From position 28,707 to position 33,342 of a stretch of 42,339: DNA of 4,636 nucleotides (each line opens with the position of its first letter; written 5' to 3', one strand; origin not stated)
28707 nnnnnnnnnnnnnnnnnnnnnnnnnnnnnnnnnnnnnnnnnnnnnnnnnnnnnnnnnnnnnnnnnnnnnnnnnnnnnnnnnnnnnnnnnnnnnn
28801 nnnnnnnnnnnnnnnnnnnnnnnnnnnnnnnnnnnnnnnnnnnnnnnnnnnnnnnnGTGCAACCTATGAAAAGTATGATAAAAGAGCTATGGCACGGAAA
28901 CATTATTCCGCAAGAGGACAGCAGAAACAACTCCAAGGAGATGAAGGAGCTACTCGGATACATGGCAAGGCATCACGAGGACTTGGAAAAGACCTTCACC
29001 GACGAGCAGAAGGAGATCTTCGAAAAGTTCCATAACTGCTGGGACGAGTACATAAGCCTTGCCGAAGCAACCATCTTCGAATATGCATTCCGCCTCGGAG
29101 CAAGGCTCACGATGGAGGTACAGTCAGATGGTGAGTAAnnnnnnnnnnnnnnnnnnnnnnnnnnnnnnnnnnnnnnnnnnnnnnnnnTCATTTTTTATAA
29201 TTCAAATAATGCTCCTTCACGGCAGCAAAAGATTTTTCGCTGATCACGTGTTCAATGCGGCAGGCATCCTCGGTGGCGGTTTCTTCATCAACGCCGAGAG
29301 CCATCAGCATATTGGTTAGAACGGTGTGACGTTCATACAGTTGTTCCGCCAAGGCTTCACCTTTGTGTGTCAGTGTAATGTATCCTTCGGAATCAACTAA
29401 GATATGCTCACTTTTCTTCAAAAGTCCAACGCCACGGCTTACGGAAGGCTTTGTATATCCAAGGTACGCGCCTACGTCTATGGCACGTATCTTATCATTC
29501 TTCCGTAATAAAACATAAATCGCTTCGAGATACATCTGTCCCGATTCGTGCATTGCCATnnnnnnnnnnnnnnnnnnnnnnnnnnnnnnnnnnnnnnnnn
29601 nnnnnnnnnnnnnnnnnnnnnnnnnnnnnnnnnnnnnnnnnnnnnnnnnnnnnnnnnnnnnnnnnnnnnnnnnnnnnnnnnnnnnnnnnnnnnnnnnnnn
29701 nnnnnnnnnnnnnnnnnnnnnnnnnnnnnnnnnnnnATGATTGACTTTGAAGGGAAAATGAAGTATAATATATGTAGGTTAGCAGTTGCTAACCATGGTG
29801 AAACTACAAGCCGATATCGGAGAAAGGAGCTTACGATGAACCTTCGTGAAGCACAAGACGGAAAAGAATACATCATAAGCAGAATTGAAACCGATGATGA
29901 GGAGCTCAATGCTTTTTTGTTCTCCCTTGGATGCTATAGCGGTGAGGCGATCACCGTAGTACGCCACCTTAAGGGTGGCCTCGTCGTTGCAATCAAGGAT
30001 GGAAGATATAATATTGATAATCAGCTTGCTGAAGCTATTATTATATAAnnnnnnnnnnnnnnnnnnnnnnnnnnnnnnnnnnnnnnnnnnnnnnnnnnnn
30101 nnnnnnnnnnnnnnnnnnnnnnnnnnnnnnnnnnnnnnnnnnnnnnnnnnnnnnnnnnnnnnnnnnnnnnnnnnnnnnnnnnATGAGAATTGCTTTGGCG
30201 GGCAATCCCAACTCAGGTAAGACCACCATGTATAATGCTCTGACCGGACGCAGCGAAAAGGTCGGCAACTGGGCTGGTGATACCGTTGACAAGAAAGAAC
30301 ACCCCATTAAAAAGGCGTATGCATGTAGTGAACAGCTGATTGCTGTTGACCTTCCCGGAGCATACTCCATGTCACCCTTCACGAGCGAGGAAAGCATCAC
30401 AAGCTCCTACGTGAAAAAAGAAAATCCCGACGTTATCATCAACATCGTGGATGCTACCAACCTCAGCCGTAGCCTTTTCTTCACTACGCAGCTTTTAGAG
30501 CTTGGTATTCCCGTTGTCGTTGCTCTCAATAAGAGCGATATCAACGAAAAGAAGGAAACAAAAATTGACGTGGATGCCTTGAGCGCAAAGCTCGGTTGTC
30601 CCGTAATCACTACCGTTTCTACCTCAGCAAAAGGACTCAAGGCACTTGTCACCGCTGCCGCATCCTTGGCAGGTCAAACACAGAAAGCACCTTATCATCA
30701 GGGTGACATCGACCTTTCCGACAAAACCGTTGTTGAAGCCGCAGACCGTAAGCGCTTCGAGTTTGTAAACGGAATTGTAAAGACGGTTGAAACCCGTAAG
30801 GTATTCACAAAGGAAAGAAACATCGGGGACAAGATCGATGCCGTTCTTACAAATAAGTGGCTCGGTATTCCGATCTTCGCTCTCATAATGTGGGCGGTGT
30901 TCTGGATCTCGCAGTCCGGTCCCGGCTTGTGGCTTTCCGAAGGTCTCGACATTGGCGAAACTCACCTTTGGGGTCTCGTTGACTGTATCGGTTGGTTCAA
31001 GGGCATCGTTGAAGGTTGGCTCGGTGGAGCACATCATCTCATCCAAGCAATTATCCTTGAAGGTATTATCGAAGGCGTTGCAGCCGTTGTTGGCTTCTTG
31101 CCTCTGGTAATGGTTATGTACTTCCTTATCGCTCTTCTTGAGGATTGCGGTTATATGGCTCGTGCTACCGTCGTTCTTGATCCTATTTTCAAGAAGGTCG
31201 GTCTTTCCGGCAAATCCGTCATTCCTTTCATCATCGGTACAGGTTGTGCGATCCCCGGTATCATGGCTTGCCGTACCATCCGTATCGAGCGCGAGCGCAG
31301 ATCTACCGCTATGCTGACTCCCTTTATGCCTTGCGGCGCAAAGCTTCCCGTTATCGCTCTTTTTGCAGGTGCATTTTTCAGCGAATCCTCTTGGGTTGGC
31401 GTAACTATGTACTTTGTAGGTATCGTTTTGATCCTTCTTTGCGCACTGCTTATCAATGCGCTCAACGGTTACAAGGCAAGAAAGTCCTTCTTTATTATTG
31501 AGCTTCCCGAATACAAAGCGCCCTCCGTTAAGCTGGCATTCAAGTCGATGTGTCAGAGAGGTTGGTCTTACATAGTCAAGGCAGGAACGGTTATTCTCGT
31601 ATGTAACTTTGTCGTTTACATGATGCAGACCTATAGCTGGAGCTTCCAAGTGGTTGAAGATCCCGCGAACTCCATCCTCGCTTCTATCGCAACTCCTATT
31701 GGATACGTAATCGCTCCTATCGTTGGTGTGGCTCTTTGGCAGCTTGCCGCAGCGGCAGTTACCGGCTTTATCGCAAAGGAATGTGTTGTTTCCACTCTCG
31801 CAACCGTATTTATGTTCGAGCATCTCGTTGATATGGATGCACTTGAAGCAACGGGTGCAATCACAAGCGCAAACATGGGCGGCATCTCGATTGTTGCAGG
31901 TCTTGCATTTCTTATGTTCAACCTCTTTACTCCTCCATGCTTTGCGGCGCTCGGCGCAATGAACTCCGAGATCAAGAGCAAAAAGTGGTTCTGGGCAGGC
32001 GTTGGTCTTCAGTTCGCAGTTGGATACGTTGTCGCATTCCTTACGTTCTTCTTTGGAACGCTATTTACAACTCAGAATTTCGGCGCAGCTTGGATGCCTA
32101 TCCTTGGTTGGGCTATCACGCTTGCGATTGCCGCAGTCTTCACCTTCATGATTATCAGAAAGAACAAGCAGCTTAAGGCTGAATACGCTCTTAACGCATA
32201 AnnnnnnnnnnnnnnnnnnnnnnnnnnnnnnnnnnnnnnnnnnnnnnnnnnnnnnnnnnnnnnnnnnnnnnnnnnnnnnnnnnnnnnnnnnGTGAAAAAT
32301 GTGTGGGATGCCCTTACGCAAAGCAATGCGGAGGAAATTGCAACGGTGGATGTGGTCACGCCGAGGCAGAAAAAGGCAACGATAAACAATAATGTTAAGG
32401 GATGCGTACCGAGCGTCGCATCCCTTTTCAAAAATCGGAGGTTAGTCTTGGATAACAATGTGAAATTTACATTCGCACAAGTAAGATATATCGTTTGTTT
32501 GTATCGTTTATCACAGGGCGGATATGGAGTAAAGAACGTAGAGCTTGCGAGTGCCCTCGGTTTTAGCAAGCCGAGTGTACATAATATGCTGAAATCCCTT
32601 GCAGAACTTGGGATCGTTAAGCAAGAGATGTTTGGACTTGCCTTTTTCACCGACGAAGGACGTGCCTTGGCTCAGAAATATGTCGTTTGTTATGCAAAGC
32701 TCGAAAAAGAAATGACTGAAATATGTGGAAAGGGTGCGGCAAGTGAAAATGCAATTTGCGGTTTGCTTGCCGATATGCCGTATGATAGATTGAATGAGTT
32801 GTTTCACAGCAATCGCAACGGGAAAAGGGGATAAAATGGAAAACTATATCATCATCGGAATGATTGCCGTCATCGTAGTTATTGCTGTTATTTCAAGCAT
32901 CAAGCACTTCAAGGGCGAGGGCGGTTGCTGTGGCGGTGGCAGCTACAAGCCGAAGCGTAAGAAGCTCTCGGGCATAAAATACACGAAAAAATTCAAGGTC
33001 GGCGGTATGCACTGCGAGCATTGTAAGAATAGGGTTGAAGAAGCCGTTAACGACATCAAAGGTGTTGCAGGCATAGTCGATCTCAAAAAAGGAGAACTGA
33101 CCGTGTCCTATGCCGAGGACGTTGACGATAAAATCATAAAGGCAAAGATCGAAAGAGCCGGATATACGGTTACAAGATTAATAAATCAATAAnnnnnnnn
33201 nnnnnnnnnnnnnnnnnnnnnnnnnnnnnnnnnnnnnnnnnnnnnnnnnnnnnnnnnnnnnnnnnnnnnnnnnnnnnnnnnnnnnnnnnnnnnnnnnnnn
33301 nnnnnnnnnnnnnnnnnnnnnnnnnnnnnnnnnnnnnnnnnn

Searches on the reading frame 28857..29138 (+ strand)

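Call 42: search_protein_families(library=pfam, proteins=[window:28857-29138:+], max_evalue=0.00001)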
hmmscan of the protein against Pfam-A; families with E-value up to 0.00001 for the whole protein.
window:28857-29138:+ (93 aa): 1 family
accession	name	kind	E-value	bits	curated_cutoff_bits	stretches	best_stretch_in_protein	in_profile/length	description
PF20648.2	DUF6809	-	6.2e-24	85.1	27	1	4-88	1-85/85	Family of unknown function (DUF6809)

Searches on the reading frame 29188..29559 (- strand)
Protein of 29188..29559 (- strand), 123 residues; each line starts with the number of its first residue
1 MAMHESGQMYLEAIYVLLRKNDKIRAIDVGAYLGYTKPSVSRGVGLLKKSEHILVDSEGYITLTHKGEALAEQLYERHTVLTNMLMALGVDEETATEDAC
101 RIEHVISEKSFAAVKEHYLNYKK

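Call 41: search_protein_families(library=pfam, proteins=[window:29188-29559:-], max_evalue=0.00001)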
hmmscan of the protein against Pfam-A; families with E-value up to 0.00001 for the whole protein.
window:29188-29559:- (123 aa): 1 family
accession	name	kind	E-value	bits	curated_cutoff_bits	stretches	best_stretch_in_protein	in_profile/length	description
PF02742.21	Fe_dep_repr_C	-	2.9e-13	50.1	27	1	64-117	1-55/70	Iron dependent repressor, metal binding and dimerisation domain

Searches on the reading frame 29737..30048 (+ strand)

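Call 42: search_protein_families(library=pfam, proteins=[window:29737-30048:+], max_evalue=0.00001)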
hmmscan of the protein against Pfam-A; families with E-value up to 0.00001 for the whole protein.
window:29737-30048:+ (103 aa): 1 family
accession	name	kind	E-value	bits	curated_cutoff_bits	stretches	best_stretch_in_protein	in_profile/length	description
PF04023.20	FeoA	-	5.4e-13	49.3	23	1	34-103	1-72/74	FeoA domain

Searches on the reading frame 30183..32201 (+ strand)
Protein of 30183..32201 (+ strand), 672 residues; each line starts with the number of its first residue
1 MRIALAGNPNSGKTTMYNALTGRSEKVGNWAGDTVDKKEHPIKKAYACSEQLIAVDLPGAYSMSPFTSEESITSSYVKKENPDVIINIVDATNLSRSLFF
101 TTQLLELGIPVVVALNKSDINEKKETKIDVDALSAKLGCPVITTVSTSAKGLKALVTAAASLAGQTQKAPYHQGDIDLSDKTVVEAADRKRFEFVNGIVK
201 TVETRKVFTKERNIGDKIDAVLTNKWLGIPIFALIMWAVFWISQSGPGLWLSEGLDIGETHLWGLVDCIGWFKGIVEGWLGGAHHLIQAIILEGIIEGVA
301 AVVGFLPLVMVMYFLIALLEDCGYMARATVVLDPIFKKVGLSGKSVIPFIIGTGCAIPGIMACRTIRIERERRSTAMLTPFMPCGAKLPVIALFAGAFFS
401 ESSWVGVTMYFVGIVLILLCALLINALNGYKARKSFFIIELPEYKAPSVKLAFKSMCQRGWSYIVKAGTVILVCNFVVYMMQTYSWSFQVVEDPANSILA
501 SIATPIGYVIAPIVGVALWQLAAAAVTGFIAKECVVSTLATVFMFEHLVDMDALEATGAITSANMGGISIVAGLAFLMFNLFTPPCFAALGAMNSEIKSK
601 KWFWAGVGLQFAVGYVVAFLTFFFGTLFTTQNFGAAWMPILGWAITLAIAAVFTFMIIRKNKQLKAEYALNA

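Call 41: search_protein_families(library=pfam, proteins=[window:30183-32201:+], max_evalue=0.00001)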
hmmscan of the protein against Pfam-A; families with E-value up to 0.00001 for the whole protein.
window:30183-32201:+ (672 aa): 4 families
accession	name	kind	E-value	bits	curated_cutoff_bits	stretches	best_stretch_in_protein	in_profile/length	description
PF02421.24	FeoB_N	-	2.1e-55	186.9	27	1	2-158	2-155/156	Ferrous iron transport protein B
PF07670.19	Gate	-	4.9e-27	94.9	29.6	2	303-398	2-104/104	Nucleoside recognition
PF01926.29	MMR_HSR1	-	9.2e-17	61.6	21.9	1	2-117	1-113/113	50S ribosome-binding GTPase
PF07664.17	FeoB_C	-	5.9e-11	42.4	26.6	1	408-459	3-54/54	Ferrous iron transport protein B C terminus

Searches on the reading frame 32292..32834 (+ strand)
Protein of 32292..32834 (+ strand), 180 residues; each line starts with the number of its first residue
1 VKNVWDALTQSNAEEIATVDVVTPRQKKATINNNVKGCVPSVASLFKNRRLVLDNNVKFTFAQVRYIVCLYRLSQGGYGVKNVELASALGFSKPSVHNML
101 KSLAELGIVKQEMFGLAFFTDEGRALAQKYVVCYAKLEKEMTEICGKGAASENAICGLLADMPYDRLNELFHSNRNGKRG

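Call 41: search_protein_families(library=pfam, proteins=[window:32292-32834:+], max_evalue=0.00001)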
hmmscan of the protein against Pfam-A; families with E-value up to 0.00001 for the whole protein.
window:32292-32834:+ (180 aa): 2 families
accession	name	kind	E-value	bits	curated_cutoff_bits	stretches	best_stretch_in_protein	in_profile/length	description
PF09339.16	HTH_IclR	-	2.2e-07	30.9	22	1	75-112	14-51/52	IclR helix-turn-helix domain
PF01325.25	Fe_dep_repress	-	2.4e-06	28.1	26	1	66-111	9-54/60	Iron dependent repressor, N-terminal DNA binding domain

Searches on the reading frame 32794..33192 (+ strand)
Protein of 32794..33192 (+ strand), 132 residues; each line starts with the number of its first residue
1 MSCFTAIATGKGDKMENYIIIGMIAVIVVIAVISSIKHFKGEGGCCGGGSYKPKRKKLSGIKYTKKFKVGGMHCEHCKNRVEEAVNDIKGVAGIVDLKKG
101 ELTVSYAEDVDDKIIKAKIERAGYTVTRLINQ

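Call 41: search_protein_families(library=pfam, proteins=[window:32794-33192:+], max_evalue=0.00001)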
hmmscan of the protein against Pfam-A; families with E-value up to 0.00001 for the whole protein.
window:32794-33192:+ (132 aa): 1 family
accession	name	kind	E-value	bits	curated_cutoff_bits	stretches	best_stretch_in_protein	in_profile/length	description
PF00403.32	HMA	-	4.3e-14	53.1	24.8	1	67-125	2-62/62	Heavy-metal-associated domain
